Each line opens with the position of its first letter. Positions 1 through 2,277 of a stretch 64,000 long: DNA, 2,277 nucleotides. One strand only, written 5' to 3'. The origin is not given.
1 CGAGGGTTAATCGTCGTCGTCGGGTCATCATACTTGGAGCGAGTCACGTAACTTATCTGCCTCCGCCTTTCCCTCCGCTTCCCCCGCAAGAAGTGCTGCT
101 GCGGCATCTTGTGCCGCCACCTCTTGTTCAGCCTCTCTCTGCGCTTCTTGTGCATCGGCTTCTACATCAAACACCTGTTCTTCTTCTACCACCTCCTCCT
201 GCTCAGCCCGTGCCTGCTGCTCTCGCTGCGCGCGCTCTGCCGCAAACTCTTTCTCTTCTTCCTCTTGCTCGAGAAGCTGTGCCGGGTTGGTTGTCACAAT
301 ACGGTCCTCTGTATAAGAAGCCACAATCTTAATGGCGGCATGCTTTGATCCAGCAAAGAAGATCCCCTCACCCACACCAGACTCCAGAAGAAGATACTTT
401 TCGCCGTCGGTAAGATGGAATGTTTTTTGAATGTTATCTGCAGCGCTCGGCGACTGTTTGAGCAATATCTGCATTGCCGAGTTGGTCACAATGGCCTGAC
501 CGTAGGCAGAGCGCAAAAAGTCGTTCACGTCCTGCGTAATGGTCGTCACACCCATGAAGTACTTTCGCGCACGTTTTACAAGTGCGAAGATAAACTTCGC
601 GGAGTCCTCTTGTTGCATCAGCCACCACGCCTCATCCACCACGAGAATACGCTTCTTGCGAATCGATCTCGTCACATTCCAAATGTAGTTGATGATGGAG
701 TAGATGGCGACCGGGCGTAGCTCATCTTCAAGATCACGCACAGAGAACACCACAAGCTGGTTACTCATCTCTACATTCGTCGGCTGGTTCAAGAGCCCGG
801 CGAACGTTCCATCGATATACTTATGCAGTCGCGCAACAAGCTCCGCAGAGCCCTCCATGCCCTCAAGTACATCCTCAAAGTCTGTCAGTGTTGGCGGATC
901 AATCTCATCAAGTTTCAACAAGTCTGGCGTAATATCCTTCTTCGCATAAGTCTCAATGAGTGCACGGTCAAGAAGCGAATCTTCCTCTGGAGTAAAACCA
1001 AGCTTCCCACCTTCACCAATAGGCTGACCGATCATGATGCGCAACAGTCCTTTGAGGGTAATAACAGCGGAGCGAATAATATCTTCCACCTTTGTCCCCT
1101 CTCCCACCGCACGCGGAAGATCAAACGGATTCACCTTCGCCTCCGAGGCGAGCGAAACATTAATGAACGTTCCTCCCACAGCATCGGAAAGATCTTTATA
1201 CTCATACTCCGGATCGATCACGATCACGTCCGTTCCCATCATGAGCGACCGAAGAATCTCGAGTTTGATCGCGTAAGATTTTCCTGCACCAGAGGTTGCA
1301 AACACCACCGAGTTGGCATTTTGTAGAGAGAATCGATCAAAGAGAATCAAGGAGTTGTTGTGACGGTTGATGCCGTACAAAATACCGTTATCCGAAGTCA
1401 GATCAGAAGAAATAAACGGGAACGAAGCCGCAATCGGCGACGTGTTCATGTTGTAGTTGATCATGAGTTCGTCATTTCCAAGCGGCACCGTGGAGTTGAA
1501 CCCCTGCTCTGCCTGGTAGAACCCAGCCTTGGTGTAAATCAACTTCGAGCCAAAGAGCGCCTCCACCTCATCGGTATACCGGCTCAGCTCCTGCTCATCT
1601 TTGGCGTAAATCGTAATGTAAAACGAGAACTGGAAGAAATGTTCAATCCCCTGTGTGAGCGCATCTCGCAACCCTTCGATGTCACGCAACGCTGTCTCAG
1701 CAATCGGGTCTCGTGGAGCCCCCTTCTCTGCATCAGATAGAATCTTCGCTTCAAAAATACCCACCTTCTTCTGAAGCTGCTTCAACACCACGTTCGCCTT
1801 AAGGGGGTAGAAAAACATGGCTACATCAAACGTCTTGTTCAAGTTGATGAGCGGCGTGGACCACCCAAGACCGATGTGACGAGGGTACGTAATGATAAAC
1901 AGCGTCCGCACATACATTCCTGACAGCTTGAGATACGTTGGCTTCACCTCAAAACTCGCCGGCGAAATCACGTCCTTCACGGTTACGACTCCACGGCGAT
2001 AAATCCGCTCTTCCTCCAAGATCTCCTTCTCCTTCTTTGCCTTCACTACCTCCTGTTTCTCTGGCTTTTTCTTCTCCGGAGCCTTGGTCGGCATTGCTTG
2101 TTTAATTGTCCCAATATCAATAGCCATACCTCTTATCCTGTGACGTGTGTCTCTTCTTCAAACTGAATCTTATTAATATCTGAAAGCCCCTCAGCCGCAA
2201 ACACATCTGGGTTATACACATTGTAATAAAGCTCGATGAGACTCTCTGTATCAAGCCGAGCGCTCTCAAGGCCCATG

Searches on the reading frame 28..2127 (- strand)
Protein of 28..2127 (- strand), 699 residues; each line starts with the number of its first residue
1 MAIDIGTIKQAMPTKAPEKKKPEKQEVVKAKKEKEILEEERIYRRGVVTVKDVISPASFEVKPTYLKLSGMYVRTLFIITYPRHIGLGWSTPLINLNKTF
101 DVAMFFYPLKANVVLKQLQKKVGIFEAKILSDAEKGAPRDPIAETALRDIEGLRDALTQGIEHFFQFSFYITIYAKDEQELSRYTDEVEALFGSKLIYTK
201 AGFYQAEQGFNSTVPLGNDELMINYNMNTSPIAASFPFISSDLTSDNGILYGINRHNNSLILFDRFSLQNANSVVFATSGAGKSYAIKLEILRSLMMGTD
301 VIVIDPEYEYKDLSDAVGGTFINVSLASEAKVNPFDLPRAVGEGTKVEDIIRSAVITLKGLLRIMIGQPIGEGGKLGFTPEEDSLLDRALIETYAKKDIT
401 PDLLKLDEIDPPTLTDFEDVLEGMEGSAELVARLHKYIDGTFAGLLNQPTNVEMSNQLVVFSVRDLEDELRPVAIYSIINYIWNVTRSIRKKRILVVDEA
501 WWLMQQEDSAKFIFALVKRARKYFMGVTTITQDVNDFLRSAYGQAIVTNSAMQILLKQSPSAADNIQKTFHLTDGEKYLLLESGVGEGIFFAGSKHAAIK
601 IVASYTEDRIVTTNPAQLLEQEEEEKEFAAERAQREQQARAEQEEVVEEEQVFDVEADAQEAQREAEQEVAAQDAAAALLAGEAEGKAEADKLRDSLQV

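Call 61: search_protein_families(library=pfam, proteins=[window:28-2127:-], max_evalue=0.001)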
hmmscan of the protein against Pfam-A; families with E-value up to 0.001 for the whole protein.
window:28-2127:- (699 aa): 3 families
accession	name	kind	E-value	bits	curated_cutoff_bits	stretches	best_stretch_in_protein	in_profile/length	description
PF19044.6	P-loop_TraG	-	7.1e-28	97.8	25.8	2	437-581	192-343/413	TraG P-loop domain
PF12846.13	AAA_10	-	1.8e-09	37.5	27.5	1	485-548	232-297/362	AAA-like domain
PF01935.23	DUF87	-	2.2e-06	28.3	23.2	1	275-337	28-92/220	Helicase HerA, central domain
